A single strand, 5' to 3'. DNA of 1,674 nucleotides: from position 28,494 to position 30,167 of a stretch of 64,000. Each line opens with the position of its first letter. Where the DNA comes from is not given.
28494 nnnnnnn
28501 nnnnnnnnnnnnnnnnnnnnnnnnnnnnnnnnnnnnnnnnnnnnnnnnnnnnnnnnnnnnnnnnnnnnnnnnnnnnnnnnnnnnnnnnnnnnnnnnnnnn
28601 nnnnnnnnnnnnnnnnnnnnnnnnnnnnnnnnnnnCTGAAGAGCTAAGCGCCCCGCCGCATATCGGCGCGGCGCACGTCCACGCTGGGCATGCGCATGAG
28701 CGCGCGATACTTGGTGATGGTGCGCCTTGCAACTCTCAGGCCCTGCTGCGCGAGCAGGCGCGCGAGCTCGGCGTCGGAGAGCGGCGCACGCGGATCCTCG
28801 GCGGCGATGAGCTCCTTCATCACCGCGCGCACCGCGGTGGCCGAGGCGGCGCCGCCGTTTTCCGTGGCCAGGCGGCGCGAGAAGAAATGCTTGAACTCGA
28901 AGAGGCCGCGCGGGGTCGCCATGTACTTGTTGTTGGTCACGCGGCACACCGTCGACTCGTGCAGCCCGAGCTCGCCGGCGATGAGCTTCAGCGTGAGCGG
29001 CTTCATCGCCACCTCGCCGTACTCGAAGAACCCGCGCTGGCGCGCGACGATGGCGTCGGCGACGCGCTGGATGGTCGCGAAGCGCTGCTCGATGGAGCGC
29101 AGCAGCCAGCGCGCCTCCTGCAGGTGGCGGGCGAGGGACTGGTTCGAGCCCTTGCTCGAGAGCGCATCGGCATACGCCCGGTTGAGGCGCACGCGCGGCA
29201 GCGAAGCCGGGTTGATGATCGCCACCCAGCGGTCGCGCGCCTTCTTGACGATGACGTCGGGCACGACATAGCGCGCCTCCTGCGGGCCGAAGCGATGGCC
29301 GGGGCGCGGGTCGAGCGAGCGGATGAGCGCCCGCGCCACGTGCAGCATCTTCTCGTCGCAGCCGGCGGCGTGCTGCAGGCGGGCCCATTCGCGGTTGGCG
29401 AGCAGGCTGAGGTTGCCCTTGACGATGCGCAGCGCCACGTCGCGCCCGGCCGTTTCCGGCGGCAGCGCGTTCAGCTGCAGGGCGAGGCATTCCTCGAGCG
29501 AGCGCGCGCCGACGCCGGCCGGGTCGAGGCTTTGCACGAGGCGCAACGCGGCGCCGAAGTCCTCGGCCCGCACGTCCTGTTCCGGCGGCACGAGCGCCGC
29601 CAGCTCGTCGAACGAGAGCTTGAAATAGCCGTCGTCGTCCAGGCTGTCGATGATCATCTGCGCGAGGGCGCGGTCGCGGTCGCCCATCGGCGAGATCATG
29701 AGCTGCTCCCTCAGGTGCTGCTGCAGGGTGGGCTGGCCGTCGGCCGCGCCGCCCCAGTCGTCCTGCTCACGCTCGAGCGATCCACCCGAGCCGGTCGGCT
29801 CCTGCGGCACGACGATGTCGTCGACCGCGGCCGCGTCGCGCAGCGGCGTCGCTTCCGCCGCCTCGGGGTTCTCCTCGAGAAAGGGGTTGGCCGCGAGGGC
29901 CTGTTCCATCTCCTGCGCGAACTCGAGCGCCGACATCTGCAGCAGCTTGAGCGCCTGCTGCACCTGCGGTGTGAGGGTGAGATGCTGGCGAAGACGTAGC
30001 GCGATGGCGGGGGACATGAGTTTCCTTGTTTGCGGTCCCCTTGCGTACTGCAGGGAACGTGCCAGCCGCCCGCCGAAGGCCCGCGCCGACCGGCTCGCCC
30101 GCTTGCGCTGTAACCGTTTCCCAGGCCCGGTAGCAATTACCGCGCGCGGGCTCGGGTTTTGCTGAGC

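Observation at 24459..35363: Sigma-54 stress island: an rpoN in non-canonical context with five sigma-54-type promoters in front of genes whose E. coli counterparts are RpoS-dependent or adjacent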

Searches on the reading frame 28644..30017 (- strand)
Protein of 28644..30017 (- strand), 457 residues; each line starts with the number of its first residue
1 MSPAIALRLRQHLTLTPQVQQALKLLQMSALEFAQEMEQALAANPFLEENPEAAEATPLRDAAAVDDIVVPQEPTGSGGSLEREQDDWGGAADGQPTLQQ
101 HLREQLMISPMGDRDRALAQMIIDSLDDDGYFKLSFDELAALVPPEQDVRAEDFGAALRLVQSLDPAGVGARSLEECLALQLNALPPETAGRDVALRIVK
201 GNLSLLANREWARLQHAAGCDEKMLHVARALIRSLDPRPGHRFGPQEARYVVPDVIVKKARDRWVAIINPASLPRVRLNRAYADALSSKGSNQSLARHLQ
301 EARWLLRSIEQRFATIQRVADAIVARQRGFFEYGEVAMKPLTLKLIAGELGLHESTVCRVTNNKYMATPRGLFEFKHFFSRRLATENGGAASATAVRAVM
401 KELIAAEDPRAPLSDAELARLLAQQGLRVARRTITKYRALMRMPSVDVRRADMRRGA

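Call 10: search_protein_families(library=pfam, proteins=[window:28644-30017:-], max_evalue=0.01)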
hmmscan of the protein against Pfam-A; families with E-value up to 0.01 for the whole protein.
window:28644-30017:- (457 aa): 3 families
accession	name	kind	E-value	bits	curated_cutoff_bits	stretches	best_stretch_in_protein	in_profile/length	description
PF04552.19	Sigma54_DBD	-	7.6e-60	201.7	22.8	1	294-450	3-159/160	Sigma-54, DNA binding domain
PF04963.19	Sigma54_CBD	-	2.9e-56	190.6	22.9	1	93-282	7-185/185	Sigma-54 factor, core binding domain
PF00309.25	Sigma54_AID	-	1.7e-14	53.8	23.8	1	7-49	4-46/46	Sigma-54 factor, Activator interacting domain (AID)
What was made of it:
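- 28644..30017 (-): rpoN, an RpoN2-type sigma-54 paralogue. Pfam AID, CBD and DBD domains (call 10).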

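Call 16: find_related_loci(query=window:28644-30017:-, collection=genome_contigs, flank=10000)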
Query window:28644-30017:- (457 aa) in genome_contigs; peptide patterns used: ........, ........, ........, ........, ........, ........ (x = any residue, [..] = any of these).
192 stretches matched a pattern; 95 encode a relative of the query (tblastn E <= 1e-3); the best 80 are kept; 80 distinct loci.
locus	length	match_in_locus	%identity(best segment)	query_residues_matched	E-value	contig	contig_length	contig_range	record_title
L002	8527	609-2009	94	1-457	0e+0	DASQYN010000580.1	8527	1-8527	MAG TPA_asm: Burkholderiales bacterium isolate SMAG_U11066 k141_72783, whole genome shotgun sequence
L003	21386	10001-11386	92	1-457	0e+0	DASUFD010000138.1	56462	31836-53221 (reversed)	MAG TPA_asm: Burkholderiales bacterium isolate SMAG_U1370 k141_1266, whole genome shotgun sequence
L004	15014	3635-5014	90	1-456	0e+0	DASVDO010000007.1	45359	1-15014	MAG TPA_asm: Burkholderiales bacterium isolate SMAG_U2035 k141_780459, whole genome shotgun sequence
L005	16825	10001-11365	88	1-457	0e+0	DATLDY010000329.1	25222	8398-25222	MAG TPA_asm: Burkholderiales bacterium isolate SMAG_U14362 k141_3651027, whole genome shotgun sequence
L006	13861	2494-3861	87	1-457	0e+0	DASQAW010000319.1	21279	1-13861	MAG TPA_asm: Burkholderiales bacterium isolate SMAG_U11655 k141_1395005, whole genome shotgun sequence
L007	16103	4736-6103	87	1-457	0e+0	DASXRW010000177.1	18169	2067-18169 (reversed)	MAG TPA_asm: Burkholderiales bacterium isolate SMAG_U4650 k141_1687559, whole genome shotgun sequence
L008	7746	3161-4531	87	1-457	0e+0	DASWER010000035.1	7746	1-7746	MAG TPA_asm: Burkholderiales bacterium isolate SMAG_U2767 k141_335546, whole genome shotgun sequence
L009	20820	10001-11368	89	1-457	0e+0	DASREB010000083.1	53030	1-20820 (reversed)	MAG TPA_asm: Burkholderiales bacterium isolate SMAG_U9995 k141_1179649, whole genome shotgun sequence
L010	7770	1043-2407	87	1-457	0e+0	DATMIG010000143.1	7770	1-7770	MAG TPA_asm: Burkholderiales bacterium isolate SMAG_U13536 k141_266086, whole genome shotgun sequence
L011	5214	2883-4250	87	1-457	0e+0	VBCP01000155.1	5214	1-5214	MAG: Betaproteobacteria bacterium isolate BP_20 14_0903_13_30cm_scaffold_1359635, whole genome shotgun sequence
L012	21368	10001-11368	86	1-457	0e+0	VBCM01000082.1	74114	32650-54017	MAG: Betaproteobacteria bacterium isolate BP_17 14_0903_12_30cm_scaffold_1106, whole genome shotgun sequence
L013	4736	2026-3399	85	1-457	0e+0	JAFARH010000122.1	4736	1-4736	MAG: Betaproteobacteria bacterium isolate CP_BM_ER_R7_3 BM_ER_R7_k147_850916, whole genome shotgun sequence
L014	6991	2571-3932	87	1-457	0e+0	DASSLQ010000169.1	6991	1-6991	MAG TPA_asm: Burkholderiales bacterium isolate SMAG_U1175 k141_1943174, whole genome shotgun sequence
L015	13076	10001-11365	89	1-457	0e+0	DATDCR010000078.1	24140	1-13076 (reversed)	MAG TPA_asm: Burkholderiales bacterium isolate SMAG_U153 k141_805963, whole genome shotgun sequence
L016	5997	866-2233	87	1-457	0e+0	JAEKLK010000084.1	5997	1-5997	MAG: Betaproteobacteria bacterium isolate UL_67_12 UL_S35_scaffold_1924, whole genome shotgun sequence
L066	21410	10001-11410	47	1-451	2e-132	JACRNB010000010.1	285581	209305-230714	MAG: Betaproteobacteria bacterium isolate NC_groundwater_1923_Pr3_S-0.2um_65_7 scaffold_299260, whole genome shotgun seq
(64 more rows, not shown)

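Call 43: search_protein_families(library=pfam, proteins=[L066:7534-8058:+, L066:8030-8638:+, L066:8619-9254:+, L066:9251-9973:+, L066:11442-11774:+, L066:11802-12287:+], max_evalue=0.001)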
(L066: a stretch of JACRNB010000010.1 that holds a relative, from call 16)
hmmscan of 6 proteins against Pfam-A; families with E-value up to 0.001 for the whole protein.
L066:7534-8058:+ (174 aa): 3 families
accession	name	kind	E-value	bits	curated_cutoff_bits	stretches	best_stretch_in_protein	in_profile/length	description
PF08282.18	Hydrolase_3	-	2.7e-09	37.6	20.9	1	81-144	182-245/255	haloacid dehalogenase-like hydrolase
PF00702.32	Hydrolase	-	2.3e-05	25.3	26.4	1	47-122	107-191/191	haloacid dehalogenase-like hydrolase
PF13419.12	HAD_2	-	7.9e-05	23.3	23.8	1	47-115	88-165/178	Haloacid dehalogenase-like hydrolase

L066:8030-8638:+ (202 aa): 1 family
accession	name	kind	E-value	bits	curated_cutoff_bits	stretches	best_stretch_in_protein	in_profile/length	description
PF06835.18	LptC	-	1.3e-30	106.8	21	1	27-198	4-175/175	Lipopolysaccharide-assembly, LptC-related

L066:8619-9254:+ (211 aa): 1 family
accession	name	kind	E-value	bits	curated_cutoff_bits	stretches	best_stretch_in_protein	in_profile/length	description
PF03968.19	LptD_N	-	7.8e-24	84.5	20.4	1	33-143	1-112/113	LptA/(LptD N-terminal domain) LPS transport protein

L066:9251-9973:+ (240 aa): 3 families
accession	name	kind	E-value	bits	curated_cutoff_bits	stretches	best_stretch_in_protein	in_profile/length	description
PF00005.33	ABC_tran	-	1.6e-34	119.9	25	1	21-165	3-137/137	ABC transporter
PF12399.14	BCA_ABC_TP_C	-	1.3e-08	34.7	25.5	1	213-238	1-26/27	Branched-chain amino acid ATP-binding cassette transporter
PF13304.12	AAA_21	-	8.4e-06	26.5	27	0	113-195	220-299/304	AAA domain, putative AbiEii toxin, Type IV TA system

L066:11442-11774:+ (110 aa): 1 family
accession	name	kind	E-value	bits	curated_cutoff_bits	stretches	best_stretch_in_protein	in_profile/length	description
PF02482.25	Ribosomal_S30AE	-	1e-27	97.1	23.7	1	4-92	2-87/88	Sigma 54 modulation protein / S30EA ribosomal protein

L066:11802-12287:+ (161 aa): 2 families
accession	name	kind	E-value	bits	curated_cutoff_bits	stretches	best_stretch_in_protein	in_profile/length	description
PF00359.27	PTS_EIIA_2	-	9.3e-37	126.6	27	1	18-157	3-142/144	Phosphoenolpyruvate-dependent sugar phosphotransferase system, EIIA 2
PF07565.18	Band_3_cyto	-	3e-06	27.5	34.3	1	78-156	197-277/294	Band 3 cytoplasmic domain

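Call 51: search_protein_families(library=ncbifam, proteins=[window:28644-30017:-], max_evalue=0.05)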
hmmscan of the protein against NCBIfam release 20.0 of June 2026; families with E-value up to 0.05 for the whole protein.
window:28644-30017:- (457 aa): 8 families
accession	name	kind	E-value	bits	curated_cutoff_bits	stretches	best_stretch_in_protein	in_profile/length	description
NF009118.0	PRK12469.1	subfamily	1.1e-166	555.5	396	2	78-452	105-481/483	RNA polymerase factor sigma-54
NF004598.0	PRK05932.1-5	equivalog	1.4e-166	555.2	621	2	86-450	134-502/504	RNA polymerase factor sigma-54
NF004595.0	PRK05932.1-2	equivalog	4.4e-157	523.8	513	2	65-450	91-481/484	RNA polymerase factor sigma-54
TIGR02395.1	rpoN_sigma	equivalog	2.7e-133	445.2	277.35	1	9-449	1-433/434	RNA polymerase factor sigma-54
NF004597.0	PRK05932.1-4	equivalog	1.1e-116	390.2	817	2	64-450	87-474/477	RNA polymerase factor sigma-54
NF004596.0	PRK05932.1-3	subfamily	3.1e-113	379.5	499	2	75-453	132-508/515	RNA polymerase factor sigma-54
NF004602.0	PRK05932.2-4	equivalog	1.6e-49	168.9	506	1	11-449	11-408/416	RNA polymerase factor sigma-54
NF041410.1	XopAW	subfamily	0.0023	17.7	120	1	114-188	100-169/235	XopAW family type III secretion system calcium-binding effector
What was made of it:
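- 28644..30017 (-): TIGR02395 scores 445 bits against a cut-off of 277 (call 51).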

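Call 54: search_dna_similar(query=window:28644-30017:-, collection=plasmids, mode=protein, max_rows=40, rows=spread)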
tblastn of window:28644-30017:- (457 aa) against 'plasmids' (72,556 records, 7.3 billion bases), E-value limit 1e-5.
Records with a match: 372; places in all: 377; records where one place covers at least 80% of the query: 348.
Best place of each record, by identity: <60% 372.
By first word of the organism name: Ralstonia 137; Rhizobium 105; Sinorhizobium 18; Sphingobium 12; Paracoccus 12; Mesorhizobium 9; Bradyrhizobium 8; Burkholderia 7; Azospirillum 7; Acinetobacter 5; and 37 more.
By predicted mobility (MOB-suite, as given by PLSDB): non-mobilizable 133; mobilizable 122; conjugative 117.
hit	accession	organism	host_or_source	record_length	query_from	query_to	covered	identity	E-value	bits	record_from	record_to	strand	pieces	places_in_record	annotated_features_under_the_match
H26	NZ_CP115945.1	Ralstonia syzygii R24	Syzygium aromaticum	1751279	4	450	98%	50.0%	4e-137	442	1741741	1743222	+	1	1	none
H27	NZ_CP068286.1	Ralstonia syzygii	Musa balbisiana cultivar Kepok,banana ...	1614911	4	450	98%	49.4%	4e-136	439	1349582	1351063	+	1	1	record has no annotation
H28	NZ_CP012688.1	Ralstonia solanacearum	Solanum commersonii,whole organism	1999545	4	450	98%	49.4%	7e-135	436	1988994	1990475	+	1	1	none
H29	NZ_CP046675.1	Ralstonia nicotianae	tobacco,cell culture,leaf veins ...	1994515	4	450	98%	49.4%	7e-135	435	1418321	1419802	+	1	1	none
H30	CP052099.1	Ralstonia solanacearum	tomato,cell culture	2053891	4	450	98%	49.4%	7e-135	435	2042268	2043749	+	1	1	RNA polymerase factor sigma-54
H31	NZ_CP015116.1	Ralstonia pseudosolanacearum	eggplant,true culture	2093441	4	450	98%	49.4%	7e-135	435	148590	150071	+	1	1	none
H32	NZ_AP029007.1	Ralstonia pseudosolanacearum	-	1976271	4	450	98%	49.4%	1e-134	435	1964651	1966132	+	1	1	none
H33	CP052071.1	Ralstonia solanacearum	tomato,cell culture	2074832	4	450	98%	49.4%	1e-134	435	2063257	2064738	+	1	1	none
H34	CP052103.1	Ralstonia solanacearum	tomato,cell culture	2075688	4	450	98%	49.4%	1e-134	435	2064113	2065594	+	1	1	RNA polymerase factor sigma-54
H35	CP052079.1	Ralstonia solanacearum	tomato,cell culture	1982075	4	450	98%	49.4%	3e-134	434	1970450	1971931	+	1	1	none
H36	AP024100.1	Ralstonia solanacearum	-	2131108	4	450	98%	49.4%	4e-134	433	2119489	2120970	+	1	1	rpoN_2: RNA polymerase sigma-54 factor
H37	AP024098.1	Ralstonia solanacearum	-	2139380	4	450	98%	49.2%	6e-135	436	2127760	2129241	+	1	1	rpoN_2: RNA polymerase sigma-54 factor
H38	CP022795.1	Ralstonia solanacearum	Solanum tuberosum,single cell,Potato ...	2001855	4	450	98%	49.2%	5e-134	433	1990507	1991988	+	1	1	RNA polymerase sigma-54 factor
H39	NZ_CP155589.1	Ralstonia solanacearum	Musa sp.,cell culture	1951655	4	450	98%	49.2%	1e-133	432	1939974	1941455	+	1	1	none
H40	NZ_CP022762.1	Ralstonia solanacearum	Solanum tuberosum,single cell,Potato ...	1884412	4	450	98%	48.8%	6e-135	436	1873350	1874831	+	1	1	none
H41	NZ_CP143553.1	Burkholderia multivorans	Homo sapiens,bronchoalveolar lavage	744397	1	448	98%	47.8%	7e-117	384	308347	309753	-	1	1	RNA polymerase factor sigma-54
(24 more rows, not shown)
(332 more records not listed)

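Call 55: get_annotated_region(hit=H41, flank=10000)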
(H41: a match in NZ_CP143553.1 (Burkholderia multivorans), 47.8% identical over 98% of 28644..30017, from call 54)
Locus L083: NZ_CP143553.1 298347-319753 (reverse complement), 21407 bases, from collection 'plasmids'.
description: Burkholderia multivorans strain 2023CK-01339 plasmid unnamed2, complete sequence
organism: Burkholderia multivorans (NCBI taxid 87883)
taxonomy: Bacteria; Pseudomonadota; Betaproteobacteria; Burkholderiales; Burkholderiaceae; Burkholderia; Burkholderia multivorans
host: -; source: Homo sapiens,bronchoalveolar lavage; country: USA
typing (MOB-suite, as given by PLSDB): non-mobilizable; mating-pair formation MPF_T
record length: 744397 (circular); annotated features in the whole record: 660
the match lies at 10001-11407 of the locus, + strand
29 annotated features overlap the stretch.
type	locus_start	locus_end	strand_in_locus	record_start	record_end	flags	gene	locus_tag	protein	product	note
CDS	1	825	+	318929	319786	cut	-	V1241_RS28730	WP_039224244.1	SDR family oxidoreductase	-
CDS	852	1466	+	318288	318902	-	-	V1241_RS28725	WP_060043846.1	DUF4142 domain-containing protein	-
CDS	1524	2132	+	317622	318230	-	-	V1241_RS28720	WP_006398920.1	DUF892 family protein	-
CDS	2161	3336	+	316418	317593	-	-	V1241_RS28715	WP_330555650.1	alcohol dehydrogenase catalytic domain-containing protein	-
CDS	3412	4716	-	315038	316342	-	-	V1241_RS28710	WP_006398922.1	Nramp family divalent metal transporter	GO:0055085 - transmembrane transport [Evidence IEA]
CDS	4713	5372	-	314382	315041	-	-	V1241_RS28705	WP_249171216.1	UdgX family uracil-DNA binding protein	-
CDS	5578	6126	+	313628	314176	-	-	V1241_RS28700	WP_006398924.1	response regulator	GO:0000160 - phosphorelay signal transduction system [Evidence IEA]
CDS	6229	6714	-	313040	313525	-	-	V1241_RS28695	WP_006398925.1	PRC-barrel domain-containing protein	GO:0019684 - photosynthesis, light reaction [Evidence IEA]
CDS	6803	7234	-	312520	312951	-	-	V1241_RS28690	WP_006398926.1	CBS domain-containing protein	-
CDS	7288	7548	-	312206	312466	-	-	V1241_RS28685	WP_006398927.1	hypothetical protein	-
CDS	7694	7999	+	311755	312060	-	-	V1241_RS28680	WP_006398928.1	hypothetical protein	-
CDS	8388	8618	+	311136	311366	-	-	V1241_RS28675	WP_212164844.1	hypothetical protein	-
CDS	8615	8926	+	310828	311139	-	-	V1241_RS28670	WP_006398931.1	hypothetical protein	-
CDS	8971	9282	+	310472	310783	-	-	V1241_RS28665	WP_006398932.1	hypothetical protein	-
CDS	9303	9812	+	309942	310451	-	-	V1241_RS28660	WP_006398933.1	DUF892 family protein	-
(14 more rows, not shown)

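Call 69: find_encoding_contigs(protein=window:28644-30017:-, flank=2000, max_places=3)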
Protein window:28644-30017:- (457 aa): 10 contigs read that carry it; 3 places shown.
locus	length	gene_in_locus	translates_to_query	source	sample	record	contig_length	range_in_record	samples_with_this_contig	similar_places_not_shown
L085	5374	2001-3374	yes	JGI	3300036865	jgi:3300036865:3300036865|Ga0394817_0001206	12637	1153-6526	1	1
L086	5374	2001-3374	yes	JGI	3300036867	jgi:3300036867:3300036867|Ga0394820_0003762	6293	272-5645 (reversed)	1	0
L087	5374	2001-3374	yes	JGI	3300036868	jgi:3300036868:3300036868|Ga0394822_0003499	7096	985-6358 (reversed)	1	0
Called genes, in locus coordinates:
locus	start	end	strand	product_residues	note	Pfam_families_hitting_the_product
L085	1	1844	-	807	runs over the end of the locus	PF13298:LigD_N, PF01068:DNA_ligase_A_M, PF04679:DNA_ligase_A_C, PF21686:LigD_Prim-Pol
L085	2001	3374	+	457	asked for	PF00309:Sigma54_AID, PF04963:Sigma54_CBD, PF04552:Sigma54_DBD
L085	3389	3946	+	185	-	-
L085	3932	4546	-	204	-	PF00081:Sod_Fe_N, PF02777:Sod_Fe_C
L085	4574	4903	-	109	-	PF04972:BON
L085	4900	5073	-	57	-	-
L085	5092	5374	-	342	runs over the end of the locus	PF00989:PAS (weak), PF08448:PAS_4 (weak), PF13426:PAS_9, PF08447:PAS_3, PF00072:Response_reg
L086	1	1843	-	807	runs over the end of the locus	PF13298:LigD_N, PF01068:DNA_ligase_A_M, PF04679:DNA_ligase_A_C, PF21686:LigD_Prim-Pol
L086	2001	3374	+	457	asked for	PF00309:Sigma54_AID, PF04963:Sigma54_CBD, PF04552:Sigma54_DBD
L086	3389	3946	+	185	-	-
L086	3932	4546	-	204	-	PF00081:Sod_Fe_N, PF02777:Sod_Fe_C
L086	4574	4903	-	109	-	PF04972:BON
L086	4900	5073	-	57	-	-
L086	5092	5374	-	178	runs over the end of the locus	PF00072:Response_reg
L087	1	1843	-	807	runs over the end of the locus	PF13298:LigD_N, PF01068:DNA_ligase_A_M, PF04679:DNA_ligase_A_C, PF21686:LigD_Prim-Pol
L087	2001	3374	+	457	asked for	PF00309:Sigma54_AID, PF04963:Sigma54_CBD, PF04552:Sigma54_DBD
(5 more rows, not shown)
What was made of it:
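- Checked: Independent JGI gene calls agree with mine, including the 57-aa ORF (call 69).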
